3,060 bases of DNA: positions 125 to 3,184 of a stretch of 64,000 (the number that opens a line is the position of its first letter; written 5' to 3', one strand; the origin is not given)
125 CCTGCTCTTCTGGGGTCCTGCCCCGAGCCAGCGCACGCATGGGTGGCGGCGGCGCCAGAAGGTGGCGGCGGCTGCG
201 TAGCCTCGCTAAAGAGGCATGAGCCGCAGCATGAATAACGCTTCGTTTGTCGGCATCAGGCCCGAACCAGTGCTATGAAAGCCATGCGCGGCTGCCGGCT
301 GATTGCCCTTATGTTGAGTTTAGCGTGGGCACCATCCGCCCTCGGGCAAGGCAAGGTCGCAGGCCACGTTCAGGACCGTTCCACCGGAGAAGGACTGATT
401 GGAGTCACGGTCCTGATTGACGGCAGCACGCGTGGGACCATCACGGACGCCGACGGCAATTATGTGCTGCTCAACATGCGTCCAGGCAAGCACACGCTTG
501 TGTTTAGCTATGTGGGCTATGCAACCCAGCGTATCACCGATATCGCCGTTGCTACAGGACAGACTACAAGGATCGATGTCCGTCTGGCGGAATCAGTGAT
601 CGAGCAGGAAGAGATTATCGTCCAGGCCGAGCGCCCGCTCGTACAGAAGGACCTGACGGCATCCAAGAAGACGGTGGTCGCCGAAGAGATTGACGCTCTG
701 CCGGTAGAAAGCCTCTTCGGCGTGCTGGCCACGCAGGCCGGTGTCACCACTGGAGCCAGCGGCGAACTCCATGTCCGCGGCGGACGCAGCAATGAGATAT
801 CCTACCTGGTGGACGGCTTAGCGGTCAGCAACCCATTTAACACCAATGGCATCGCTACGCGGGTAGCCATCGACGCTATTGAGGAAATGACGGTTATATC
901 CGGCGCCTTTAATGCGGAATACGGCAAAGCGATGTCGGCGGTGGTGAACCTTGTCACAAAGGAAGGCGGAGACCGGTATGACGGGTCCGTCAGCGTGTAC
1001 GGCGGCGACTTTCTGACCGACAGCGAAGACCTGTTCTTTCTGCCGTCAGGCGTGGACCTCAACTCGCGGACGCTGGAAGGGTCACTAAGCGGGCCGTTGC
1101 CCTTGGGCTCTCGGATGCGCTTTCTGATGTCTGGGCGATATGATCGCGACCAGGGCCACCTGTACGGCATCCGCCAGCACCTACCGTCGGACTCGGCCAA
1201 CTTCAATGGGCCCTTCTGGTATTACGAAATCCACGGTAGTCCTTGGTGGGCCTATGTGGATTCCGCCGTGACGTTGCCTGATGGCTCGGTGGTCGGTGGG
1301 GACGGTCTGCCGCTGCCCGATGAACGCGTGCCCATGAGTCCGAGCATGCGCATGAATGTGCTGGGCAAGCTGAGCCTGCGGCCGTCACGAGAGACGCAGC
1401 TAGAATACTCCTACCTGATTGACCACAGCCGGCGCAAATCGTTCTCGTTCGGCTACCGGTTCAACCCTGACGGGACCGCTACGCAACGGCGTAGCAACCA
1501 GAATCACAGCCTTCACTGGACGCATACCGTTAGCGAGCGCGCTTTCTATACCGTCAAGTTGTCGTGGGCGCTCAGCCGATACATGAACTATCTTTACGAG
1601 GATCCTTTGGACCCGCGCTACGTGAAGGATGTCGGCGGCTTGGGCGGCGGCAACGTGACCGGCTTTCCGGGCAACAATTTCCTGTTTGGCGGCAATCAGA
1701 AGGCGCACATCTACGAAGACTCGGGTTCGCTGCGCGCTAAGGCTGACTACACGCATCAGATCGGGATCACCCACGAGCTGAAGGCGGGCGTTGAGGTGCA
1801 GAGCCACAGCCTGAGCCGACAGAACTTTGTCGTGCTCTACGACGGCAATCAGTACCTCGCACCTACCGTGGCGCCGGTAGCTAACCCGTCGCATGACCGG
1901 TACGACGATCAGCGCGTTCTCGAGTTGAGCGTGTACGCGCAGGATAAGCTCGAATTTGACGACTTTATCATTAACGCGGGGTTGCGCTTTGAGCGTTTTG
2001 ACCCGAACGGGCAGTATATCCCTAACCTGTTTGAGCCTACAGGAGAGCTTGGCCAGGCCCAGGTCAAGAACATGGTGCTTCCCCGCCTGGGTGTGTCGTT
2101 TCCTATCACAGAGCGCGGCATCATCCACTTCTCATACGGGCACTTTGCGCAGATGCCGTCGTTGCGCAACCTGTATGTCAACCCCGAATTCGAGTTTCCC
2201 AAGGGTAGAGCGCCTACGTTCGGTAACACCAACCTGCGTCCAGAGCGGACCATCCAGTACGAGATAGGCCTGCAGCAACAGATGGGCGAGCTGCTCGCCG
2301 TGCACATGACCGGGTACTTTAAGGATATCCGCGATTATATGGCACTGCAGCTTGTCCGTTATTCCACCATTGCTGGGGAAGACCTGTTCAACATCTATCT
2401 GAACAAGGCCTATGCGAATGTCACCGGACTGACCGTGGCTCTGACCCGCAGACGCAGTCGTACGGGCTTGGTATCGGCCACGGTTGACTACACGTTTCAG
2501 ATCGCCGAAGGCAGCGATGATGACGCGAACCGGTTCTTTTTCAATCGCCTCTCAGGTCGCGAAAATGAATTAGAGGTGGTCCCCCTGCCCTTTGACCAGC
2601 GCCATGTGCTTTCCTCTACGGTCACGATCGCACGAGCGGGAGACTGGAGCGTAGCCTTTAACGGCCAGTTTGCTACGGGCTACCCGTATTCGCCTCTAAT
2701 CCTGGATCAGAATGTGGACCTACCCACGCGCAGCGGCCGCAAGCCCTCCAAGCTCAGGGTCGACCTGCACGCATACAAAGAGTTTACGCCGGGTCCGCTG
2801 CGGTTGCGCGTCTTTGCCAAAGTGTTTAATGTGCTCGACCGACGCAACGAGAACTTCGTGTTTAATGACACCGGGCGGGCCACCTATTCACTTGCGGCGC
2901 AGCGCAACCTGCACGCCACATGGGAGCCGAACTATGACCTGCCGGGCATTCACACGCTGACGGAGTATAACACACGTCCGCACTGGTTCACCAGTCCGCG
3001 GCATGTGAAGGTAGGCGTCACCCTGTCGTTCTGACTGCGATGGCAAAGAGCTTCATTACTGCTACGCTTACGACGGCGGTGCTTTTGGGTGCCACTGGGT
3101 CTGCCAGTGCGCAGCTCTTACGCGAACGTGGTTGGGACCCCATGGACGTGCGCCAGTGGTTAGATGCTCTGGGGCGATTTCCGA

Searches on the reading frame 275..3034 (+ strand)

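Call 8: search_protein_families(library=padloc, proteins=[window:275-3034:+], max_evalue=0.001)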
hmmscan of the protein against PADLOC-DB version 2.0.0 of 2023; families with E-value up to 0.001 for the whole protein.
window:275-3034:+ (919 aa): 0 families

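Call 10: search_protein_families(library=ncbifam, proteins=[window:275-3034:+], max_evalue=0.001)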
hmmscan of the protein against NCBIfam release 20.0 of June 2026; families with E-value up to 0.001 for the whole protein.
window:275-3034:+ (919 aa): 21 families
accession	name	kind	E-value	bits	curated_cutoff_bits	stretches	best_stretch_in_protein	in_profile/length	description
TIGR04056.1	OMP_RagA_SusC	subfamily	4.2e-30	104.8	368.25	1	27-228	2-202/981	SusC/RagA family TonB-linked outer membrane protein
TIGR01785.1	TonB-hemin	subfamily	5.6e-19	68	316.85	1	403-721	250-541/677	TonB-dependent heme/hemoglobin receptor family protein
TIGR01783.1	TonB-siderophor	subfamily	3.5e-13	49.1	223.5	1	544-687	358-482/649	TonB-dependent siderophore receptor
NF052345.1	S_layer_anammox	exception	7.3e-12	43.5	1400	1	23-120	1310-1407/1596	Kustd1514 family S-layer glycoprotein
TIGR01786.1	TonB-hemlactrns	subfamily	1.1e-11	43.9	323.75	1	385-721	270-559/719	TonB-dependent hemoglobin/transferrin/lactoferrin family receptor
NF010011.0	PRK13484.1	equivalog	2e-10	39.6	1197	1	610-750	426-564/682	IreA family TonB-dependent siderophore receptor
NF007926.1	PRK10641.1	equivalog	2.1e-10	39.8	836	2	110-232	26-157/617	TonB-dependent vitamin B12 receptor BtuB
TIGR01779.1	TonB-B12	equivalog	2.2e-10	39.7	599.7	1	105-241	22-166/614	TonB-dependent vitamin B12 receptor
NF010012.0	PRK13486.1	equivalog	5.5e-10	38.2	924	1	643-751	459-559/696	TonB-dependent receptor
TIGR01782.1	TonB-Xanth-Caul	subfamily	6.5e-09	34.6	310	1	506-695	499-683/868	TonB-dependent receptor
NF050067.1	TonBEntbctnRecCfrA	equivalog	6.7e-09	34.6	1200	1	632-691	454-513/698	TonB-dependent ferric enterobactin receptor CfrA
NF007478.2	PRK10064.1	equivalog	2.2e-08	32.8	745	1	112-241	31-170/663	catecholate siderophore receptor CirA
NF010048.1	PRK13524.1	subfamily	4.5e-08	32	493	1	188-244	134-191/744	FepA family TonB-dependent siderophore receptor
NF049944.1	TonB_dep_PUIUD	equivalog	1.7e-07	30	850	0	551-745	394-574/686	TonB-dependent receptor, PUIUD motif-type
NF041535.1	TonB_rec_PqqU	equivalog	3.5e-07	28.9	1200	1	176-246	78-147/676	TonB-dependent receptor PqqU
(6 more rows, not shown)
